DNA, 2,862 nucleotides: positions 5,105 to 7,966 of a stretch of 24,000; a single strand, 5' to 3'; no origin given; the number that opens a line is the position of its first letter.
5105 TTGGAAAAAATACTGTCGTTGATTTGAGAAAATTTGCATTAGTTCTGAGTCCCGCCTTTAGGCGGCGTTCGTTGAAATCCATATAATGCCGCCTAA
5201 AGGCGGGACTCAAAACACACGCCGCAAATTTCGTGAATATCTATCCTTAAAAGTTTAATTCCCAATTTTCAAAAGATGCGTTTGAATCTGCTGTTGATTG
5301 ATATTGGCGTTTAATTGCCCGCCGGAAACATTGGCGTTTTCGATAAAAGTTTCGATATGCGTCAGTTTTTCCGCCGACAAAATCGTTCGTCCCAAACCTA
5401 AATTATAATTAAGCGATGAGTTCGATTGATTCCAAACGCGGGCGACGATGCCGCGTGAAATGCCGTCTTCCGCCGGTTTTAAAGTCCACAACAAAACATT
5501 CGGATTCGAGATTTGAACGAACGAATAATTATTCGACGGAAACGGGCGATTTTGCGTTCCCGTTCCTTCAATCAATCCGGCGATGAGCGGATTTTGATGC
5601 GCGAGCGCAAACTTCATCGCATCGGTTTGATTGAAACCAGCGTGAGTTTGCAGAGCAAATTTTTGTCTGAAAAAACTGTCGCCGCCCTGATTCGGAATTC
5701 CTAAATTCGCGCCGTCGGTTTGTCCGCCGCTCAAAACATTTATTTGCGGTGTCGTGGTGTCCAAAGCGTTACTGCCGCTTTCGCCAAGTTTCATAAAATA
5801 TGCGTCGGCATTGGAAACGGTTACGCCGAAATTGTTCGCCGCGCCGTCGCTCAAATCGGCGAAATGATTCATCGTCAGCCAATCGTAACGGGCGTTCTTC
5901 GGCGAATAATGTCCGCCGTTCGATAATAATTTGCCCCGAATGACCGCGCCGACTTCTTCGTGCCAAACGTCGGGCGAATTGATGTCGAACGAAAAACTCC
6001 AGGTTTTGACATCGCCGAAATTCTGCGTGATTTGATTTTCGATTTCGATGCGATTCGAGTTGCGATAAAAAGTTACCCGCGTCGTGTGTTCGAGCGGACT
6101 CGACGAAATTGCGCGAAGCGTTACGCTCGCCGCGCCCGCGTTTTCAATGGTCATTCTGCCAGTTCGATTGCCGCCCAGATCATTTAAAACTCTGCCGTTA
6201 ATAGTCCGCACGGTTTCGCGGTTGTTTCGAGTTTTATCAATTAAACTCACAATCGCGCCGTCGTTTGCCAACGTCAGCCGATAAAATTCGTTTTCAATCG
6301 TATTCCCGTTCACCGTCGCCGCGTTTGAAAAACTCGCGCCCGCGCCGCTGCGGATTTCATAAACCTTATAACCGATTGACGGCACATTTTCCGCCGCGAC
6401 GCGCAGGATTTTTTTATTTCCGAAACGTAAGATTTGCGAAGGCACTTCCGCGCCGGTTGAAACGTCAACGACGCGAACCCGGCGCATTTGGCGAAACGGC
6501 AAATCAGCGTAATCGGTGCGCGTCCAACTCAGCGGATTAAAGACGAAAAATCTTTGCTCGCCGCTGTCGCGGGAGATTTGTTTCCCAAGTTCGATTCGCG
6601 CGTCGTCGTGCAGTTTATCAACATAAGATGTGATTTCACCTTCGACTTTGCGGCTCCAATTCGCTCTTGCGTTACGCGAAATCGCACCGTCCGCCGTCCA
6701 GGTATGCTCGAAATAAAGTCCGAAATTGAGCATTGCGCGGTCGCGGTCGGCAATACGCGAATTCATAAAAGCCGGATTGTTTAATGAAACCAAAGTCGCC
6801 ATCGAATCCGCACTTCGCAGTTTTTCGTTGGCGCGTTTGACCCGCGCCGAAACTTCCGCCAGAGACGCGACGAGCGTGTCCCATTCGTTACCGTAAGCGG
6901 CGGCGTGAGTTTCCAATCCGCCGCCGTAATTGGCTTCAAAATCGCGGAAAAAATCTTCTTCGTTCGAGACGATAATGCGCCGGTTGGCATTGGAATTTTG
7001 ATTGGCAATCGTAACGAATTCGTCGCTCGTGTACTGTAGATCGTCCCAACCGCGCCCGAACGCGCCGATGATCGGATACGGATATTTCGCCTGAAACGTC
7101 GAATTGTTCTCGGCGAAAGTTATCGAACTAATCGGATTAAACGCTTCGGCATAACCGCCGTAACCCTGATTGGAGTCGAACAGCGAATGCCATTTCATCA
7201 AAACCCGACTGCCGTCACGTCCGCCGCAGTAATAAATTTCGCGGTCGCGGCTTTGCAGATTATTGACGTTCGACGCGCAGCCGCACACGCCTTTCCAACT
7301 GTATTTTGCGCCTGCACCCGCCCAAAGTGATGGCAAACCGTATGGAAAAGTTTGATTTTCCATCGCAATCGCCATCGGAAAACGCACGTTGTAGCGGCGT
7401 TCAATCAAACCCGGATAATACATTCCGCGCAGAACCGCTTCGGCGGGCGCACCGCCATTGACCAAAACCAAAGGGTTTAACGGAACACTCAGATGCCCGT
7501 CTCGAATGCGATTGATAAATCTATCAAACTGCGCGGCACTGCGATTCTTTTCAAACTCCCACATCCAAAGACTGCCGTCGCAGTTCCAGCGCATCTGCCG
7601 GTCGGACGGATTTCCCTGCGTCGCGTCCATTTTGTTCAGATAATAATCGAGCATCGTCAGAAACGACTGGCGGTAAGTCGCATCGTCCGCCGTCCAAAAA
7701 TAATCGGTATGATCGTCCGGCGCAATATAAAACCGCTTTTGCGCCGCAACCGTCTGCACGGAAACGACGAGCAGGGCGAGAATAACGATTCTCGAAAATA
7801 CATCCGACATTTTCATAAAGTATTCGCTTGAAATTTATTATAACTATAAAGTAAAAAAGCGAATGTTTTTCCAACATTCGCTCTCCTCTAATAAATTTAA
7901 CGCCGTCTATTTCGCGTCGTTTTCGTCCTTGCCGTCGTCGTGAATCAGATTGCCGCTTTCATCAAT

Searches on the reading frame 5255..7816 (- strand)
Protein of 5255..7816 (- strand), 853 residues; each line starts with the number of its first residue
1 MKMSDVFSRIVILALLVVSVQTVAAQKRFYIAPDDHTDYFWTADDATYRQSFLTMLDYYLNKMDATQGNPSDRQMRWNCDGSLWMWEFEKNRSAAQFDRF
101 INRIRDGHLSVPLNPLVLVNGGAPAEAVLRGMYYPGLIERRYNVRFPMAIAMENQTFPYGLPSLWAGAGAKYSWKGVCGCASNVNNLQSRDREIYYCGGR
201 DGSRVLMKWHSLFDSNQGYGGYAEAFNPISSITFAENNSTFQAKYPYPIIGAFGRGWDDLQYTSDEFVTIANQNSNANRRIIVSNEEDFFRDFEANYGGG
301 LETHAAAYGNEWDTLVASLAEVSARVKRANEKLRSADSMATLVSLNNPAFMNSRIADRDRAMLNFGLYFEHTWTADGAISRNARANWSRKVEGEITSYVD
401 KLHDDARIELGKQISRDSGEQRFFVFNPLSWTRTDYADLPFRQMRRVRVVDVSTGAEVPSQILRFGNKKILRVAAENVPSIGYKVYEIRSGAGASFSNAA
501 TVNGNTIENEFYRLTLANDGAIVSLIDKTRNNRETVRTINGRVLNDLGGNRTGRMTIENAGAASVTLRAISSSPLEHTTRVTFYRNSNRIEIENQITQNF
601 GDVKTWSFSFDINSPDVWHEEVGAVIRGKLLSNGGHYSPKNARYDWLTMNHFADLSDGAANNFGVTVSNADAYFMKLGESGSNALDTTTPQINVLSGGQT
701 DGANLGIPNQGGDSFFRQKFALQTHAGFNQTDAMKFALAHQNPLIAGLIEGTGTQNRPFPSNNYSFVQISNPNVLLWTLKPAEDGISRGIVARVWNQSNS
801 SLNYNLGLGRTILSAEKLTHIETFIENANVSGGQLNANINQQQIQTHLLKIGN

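Call 8: search_protein_families(library=pfam, proteins=[window:5255-7816:-], max_evalue=0.01)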
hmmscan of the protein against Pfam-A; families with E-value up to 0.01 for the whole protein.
window:5255-7816:- (853 aa): 2 families
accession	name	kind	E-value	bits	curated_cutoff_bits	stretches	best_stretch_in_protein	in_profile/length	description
PF07748.19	Glyco_hydro_38C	-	1.2e-05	26.1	25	0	577-673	92-182/206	Glycosyl hydrolases family 38 C-terminal domain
PF17677.7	Glyco_hydro38C2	-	0.0002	21.8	22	1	773-846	1-71/72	Glycosyl hydrolases family 38 C-terminal beta sandwich domain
